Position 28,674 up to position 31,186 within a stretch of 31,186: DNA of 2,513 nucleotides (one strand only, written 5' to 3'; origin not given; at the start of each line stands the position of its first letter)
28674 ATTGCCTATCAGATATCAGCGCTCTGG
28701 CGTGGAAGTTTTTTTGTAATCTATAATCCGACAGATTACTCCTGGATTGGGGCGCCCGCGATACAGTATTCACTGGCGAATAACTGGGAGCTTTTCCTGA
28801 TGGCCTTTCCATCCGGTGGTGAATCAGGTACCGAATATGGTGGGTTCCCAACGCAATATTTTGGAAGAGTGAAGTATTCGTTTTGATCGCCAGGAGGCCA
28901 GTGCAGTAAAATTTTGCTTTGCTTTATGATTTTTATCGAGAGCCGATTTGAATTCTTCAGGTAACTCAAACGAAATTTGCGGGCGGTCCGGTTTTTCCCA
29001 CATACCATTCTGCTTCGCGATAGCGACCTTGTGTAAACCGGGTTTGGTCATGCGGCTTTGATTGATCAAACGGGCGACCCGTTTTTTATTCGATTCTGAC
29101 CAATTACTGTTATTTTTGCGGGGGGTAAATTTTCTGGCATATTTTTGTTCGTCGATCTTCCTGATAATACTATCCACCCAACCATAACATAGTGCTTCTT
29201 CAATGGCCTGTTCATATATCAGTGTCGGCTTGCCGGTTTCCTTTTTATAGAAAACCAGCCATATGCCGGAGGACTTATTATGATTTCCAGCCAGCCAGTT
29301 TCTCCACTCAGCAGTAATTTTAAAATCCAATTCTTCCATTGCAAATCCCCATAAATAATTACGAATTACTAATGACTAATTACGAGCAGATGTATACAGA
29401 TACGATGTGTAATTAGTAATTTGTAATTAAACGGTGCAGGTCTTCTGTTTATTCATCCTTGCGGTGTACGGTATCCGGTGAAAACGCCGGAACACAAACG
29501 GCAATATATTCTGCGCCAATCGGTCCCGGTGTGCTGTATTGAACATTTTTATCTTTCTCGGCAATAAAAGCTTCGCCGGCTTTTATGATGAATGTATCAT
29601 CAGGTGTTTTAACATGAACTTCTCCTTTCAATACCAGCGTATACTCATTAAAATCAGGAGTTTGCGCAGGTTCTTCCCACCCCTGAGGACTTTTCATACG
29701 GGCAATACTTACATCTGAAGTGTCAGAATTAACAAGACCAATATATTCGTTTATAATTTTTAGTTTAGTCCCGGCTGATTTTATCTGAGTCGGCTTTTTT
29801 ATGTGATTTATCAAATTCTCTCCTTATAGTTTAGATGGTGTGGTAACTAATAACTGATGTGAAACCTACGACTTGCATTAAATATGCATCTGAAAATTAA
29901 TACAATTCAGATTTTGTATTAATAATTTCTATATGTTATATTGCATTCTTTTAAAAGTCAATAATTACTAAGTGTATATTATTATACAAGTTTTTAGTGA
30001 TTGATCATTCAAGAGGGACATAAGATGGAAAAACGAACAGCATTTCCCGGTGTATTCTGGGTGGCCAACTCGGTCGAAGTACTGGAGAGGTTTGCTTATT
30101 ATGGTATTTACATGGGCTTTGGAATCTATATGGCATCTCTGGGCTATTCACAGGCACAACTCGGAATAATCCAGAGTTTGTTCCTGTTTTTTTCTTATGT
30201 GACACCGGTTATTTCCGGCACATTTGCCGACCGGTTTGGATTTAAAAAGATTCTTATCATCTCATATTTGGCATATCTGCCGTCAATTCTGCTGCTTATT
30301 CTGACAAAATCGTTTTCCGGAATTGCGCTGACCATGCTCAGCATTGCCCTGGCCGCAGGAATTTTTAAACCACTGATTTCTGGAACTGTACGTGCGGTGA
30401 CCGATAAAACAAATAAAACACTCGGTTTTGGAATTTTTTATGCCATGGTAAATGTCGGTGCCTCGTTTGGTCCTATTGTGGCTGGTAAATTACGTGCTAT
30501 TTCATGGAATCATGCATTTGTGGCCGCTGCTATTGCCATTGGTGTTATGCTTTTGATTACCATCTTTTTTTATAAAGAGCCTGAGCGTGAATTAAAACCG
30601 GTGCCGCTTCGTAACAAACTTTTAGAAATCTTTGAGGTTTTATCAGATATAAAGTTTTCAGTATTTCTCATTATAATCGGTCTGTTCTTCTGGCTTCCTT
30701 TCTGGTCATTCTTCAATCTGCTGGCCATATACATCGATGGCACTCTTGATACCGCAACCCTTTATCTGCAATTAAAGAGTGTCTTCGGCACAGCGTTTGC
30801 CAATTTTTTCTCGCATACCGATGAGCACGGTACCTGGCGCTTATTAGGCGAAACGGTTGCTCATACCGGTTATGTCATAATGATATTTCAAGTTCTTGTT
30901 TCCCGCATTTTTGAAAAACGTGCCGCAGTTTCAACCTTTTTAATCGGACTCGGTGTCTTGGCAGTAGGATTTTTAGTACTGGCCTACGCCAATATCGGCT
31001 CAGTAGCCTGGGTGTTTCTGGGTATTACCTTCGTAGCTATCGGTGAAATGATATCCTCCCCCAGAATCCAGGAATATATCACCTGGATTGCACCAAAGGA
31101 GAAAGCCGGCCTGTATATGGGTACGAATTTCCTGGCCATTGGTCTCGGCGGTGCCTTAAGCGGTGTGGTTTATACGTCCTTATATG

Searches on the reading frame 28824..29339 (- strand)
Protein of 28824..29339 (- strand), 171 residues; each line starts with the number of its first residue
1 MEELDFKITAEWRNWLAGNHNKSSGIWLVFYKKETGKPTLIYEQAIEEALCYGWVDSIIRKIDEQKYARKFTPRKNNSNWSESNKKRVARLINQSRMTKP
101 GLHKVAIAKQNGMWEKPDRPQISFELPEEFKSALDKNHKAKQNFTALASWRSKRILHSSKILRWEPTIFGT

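Call 8: search_protein_families(library=pfam, proteins=[window:28824-29339:-], max_evalue=0.001)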
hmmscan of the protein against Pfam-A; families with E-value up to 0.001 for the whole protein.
window:28824-29339:- (171 aa): 1 family
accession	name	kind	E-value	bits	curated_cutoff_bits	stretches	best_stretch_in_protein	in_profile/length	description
PF13376.11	OmdA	-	3.2e-05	24.2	25.6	1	124-155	2-33/60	Bacteriocin-protection, YdeI or OmpD-Associated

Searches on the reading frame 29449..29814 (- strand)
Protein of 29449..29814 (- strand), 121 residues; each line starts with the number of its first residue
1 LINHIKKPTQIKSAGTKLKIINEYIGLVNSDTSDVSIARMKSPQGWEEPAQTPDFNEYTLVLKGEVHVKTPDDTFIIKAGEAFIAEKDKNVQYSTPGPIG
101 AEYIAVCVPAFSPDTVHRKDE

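Call 8: search_protein_families(library=pfam, proteins=[window:29449-29814:-], max_evalue=0.001)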
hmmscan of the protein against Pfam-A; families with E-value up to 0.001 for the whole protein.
window:29449-29814:- (121 aa): 1 family
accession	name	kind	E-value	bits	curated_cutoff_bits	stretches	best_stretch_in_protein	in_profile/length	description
PF07883.17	Cupin_2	-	0.00028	21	27.2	1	43-104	6-67/70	Cupin domain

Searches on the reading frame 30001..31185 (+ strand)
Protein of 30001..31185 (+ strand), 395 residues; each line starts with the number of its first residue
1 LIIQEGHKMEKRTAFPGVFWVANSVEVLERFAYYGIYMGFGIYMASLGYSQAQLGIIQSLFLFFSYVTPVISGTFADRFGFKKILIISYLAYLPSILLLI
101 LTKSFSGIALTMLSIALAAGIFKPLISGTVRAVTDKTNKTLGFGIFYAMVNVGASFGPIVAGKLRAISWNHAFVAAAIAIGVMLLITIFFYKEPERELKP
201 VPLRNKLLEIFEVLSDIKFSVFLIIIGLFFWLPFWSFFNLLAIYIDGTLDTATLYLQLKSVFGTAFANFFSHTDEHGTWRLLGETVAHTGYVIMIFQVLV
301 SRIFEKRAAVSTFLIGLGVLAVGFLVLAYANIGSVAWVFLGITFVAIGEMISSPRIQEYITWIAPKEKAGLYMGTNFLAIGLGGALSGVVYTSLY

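Call 8: search_protein_families(library=pfam, proteins=[window:30001-31185:+], max_evalue=0.001)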
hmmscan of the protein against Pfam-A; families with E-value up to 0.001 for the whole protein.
window:30001-31185:+ (395 aa): 3 families
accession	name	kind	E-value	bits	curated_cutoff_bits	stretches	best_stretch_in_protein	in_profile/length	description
PF07690.21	MFS_1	-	1.3e-31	110.3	33.4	1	30-387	9-346/347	Major Facilitator Superfamily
PF00854.27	PTR2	-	3.3e-08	33.3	27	1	109-190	36-124/392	POT family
PF12832.13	MFS_1_like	-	0.00016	21.2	25.2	1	40-388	22-359/373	MFS_1 like family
